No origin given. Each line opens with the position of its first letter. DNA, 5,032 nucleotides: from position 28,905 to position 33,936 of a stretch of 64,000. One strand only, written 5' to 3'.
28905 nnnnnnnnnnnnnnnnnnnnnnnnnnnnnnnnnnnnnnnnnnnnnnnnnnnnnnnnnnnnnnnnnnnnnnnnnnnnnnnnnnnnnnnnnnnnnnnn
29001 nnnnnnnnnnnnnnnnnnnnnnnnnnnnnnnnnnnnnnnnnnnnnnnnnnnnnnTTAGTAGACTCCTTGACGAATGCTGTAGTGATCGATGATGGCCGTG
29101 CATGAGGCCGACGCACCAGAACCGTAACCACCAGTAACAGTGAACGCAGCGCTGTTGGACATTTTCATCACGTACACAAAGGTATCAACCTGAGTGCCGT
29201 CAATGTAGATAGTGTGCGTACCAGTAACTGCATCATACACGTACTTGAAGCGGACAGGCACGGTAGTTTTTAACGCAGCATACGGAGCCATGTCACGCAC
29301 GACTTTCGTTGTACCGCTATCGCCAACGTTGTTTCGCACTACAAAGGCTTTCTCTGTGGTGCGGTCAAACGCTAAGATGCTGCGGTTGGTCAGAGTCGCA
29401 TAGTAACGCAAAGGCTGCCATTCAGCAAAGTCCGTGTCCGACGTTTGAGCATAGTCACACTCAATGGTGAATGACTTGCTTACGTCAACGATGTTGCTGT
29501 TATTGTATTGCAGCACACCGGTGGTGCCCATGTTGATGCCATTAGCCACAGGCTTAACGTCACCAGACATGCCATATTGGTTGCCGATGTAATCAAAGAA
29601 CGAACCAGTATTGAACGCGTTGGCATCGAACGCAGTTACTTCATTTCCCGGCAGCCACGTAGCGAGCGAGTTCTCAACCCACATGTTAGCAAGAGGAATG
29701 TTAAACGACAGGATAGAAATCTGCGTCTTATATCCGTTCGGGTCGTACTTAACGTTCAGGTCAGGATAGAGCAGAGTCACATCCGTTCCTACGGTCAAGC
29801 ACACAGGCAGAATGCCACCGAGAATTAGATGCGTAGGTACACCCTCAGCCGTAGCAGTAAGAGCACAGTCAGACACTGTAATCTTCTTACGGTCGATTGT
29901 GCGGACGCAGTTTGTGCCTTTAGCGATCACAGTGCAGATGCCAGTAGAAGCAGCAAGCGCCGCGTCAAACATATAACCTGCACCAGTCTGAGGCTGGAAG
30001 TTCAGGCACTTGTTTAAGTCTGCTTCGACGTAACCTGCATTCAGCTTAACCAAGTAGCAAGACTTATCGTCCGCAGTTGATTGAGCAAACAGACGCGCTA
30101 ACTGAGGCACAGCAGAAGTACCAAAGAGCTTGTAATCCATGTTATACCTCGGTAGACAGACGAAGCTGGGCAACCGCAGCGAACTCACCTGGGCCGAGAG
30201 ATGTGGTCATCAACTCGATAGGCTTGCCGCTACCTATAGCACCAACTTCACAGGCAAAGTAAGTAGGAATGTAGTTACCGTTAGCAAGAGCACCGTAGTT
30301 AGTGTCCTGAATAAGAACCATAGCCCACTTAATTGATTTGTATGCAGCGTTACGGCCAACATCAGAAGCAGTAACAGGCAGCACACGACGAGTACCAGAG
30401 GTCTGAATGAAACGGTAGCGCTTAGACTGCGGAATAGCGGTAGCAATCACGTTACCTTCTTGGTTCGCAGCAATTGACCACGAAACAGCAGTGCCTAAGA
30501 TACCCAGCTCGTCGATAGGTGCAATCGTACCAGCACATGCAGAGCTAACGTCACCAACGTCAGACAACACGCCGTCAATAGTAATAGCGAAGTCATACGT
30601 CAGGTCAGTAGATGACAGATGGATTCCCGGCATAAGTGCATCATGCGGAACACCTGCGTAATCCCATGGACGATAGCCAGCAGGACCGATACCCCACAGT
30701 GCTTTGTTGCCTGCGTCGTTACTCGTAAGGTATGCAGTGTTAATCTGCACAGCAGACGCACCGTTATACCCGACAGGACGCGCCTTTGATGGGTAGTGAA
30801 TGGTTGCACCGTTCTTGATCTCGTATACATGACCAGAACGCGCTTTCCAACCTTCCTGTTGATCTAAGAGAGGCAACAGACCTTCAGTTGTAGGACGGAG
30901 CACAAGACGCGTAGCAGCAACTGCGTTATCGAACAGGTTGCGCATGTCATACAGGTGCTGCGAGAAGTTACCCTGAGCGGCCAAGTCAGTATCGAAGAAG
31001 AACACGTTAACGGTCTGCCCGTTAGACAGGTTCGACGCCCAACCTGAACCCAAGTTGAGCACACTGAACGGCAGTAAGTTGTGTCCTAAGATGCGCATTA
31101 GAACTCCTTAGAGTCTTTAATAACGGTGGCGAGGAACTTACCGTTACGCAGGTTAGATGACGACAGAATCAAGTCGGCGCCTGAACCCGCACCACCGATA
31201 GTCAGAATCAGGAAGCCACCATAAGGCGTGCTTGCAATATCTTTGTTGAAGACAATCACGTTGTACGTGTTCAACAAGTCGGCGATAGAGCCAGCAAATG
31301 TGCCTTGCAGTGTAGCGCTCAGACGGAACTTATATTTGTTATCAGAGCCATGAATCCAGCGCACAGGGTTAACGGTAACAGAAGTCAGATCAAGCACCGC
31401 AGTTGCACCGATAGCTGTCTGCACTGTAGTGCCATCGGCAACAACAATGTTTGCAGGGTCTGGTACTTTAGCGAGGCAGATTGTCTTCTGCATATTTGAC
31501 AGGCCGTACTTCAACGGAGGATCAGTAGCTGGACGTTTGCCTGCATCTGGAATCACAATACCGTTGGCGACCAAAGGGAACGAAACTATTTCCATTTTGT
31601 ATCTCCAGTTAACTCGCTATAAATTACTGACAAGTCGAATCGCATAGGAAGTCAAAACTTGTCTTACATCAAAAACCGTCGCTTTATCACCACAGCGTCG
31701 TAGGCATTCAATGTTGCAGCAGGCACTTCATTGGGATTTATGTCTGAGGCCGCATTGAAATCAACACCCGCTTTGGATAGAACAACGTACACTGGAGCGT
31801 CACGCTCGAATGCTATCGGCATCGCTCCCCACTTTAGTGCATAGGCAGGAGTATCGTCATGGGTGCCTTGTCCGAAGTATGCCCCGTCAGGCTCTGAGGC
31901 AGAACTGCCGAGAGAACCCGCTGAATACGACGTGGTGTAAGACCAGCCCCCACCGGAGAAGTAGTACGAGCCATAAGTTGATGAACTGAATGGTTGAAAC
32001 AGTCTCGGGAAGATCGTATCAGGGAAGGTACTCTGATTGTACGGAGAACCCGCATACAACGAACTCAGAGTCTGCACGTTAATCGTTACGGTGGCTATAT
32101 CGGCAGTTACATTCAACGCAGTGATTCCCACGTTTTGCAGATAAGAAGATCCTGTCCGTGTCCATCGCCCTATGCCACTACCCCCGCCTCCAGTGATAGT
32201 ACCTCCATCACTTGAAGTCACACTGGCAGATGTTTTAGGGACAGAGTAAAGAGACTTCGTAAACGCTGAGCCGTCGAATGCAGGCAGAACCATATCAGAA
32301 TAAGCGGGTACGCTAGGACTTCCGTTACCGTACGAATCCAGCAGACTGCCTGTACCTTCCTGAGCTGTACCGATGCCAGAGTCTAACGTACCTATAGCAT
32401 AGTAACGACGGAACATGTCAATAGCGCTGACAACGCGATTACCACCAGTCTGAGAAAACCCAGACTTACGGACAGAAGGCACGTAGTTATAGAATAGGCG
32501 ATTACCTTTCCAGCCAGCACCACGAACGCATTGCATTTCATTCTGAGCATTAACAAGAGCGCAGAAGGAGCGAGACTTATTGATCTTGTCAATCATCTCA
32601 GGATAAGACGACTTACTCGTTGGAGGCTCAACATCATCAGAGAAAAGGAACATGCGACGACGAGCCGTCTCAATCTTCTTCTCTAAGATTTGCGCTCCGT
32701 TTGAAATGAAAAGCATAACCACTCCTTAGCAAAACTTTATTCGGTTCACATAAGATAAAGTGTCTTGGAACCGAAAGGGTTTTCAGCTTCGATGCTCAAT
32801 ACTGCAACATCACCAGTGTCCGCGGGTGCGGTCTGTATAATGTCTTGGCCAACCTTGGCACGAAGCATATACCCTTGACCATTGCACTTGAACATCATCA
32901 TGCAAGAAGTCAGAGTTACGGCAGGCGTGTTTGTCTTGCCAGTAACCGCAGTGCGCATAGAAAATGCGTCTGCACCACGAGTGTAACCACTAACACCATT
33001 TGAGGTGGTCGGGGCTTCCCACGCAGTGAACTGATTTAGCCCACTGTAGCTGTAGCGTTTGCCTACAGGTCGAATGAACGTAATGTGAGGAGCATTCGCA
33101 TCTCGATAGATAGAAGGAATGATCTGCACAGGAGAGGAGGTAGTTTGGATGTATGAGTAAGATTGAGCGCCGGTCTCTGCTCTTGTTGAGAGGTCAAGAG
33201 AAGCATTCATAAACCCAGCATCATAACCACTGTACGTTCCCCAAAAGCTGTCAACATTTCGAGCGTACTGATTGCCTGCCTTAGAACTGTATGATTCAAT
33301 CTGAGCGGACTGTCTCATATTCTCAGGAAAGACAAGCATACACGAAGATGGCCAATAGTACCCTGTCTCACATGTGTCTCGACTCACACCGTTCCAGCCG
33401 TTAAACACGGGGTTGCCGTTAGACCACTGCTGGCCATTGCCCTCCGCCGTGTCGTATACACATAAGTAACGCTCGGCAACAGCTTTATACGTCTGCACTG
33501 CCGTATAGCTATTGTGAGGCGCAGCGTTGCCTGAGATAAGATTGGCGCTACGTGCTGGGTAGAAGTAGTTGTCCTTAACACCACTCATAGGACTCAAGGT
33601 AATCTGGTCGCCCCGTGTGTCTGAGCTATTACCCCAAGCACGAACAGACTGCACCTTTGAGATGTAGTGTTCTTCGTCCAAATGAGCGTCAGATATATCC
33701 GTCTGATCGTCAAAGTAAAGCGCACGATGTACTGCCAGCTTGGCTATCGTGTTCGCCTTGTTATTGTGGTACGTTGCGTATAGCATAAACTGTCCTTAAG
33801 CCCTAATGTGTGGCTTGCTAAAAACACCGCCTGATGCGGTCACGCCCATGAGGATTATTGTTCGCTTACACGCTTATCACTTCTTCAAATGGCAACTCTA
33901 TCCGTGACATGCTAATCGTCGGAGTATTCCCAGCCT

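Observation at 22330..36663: Array of about 15 paralogous virion genes with alternating long/short pairs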

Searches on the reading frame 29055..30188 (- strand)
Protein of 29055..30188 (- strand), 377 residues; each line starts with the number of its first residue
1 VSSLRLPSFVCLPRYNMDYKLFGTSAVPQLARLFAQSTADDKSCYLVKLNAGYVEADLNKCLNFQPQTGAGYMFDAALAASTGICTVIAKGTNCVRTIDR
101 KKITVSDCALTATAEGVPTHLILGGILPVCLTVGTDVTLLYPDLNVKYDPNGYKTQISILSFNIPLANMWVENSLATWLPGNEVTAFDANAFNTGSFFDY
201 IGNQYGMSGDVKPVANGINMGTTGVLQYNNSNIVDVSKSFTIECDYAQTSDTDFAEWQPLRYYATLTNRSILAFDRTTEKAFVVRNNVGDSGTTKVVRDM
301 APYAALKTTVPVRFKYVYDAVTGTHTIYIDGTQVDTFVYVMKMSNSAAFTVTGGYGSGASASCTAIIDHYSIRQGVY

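Call 7: search_protein_families(library=pfam, max_evalue=1, proteins=[window:29055-30188:-])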
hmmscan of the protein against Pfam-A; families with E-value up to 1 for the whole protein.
window:29055-30188:- (377 aa): 1 family
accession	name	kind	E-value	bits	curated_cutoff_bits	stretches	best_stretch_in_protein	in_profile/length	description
PF13385.13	Laminin_G_3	-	0.028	15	27.6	1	316-372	86-140/151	Concanavalin A-like lectin/glucanases superfamily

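Call 9: search_protein_families(library=phrogs, max_evalue=0.01, proteins=[window:29055-30188:-])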
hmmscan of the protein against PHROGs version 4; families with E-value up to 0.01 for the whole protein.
window:29055-30188:- (377 aa): 1 family
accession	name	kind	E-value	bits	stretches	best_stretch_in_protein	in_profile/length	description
phrog_34363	-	unknown function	4.7e-123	412.3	1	17-377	1-362/363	-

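Call 100: search_solved_structures(query=A3, max_evalue=1)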
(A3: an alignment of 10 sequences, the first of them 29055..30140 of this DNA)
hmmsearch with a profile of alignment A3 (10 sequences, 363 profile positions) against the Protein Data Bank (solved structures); distinct sequences matched with E-value up to 1: 1.
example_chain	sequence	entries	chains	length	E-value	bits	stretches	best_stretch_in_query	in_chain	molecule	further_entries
6cxt_B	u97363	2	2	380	0.23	14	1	12-50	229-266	Butyryl-CoA dehydrogenase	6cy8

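Call 119: search_protein_families(library=pfam, alignment_id=A3, max_evalue=0.1)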
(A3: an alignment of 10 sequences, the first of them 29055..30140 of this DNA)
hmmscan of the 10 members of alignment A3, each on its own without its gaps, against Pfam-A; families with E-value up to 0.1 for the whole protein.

A. member 1, window:29055-30140:- (361 aa): 1 family
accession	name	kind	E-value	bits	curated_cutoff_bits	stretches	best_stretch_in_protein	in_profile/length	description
PF13385.13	Laminin_G_3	-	0.025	15.2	27.6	1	300-356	86-140/151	Concanavalin A-like lectin/glucanases superfamily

B. families by the number of members that match (of 10 scanned): 1 family
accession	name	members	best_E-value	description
PF13385.13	Laminin_G_3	4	7.7e-05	Concanavalin A-like lectin/glucanases superfamily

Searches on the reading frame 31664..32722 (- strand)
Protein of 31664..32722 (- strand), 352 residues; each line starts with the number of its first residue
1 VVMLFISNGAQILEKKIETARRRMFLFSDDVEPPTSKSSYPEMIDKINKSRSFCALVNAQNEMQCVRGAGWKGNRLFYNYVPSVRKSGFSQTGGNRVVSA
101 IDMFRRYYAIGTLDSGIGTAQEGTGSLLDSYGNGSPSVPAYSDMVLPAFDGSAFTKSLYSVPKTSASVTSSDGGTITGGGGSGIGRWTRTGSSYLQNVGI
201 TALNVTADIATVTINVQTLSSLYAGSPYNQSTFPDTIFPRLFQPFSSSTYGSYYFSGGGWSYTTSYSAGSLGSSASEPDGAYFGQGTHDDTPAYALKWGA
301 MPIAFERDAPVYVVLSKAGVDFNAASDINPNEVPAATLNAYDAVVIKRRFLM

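Call 7: search_protein_families(library=pfam, max_evalue=1, proteins=[window:31664-32722:-])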
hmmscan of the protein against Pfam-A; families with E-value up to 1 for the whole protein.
window:31664-32722:- (352 aa): 1 family
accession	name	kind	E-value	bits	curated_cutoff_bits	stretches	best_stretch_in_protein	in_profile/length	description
PF16921.10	Tex_YqgF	-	0.079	13.8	27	1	309-350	84-125/126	Tex protein YqgF-like domain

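Call 9: search_protein_families(library=phrogs, max_evalue=0.01, proteins=[window:31664-32722:-])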
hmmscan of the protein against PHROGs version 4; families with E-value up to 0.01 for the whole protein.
window:31664-32722:- (352 aa): 1 family
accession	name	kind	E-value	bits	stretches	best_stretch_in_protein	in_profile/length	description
phrog_21316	-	unknown function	3.7e-94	316.8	1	3-352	1-346/346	-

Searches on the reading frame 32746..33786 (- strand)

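Call 7: search_protein_families(library=pfam, max_evalue=1, proteins=[window:32746-33786:-])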
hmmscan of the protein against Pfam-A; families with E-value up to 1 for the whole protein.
window:32746-33786:- (346 aa): 1 family
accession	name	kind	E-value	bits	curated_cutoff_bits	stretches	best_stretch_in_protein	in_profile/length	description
PF20735.2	Lambda_ea8_5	-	0.11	13.5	27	1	6-35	11-40/90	Bacteriophage lambda ea8.5-related domain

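Call 9: search_protein_families(library=phrogs, max_evalue=0.01, proteins=[window:32746-33786:-])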
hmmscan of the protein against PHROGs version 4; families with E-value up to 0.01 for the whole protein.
window:32746-33786:- (346 aa): 0 families
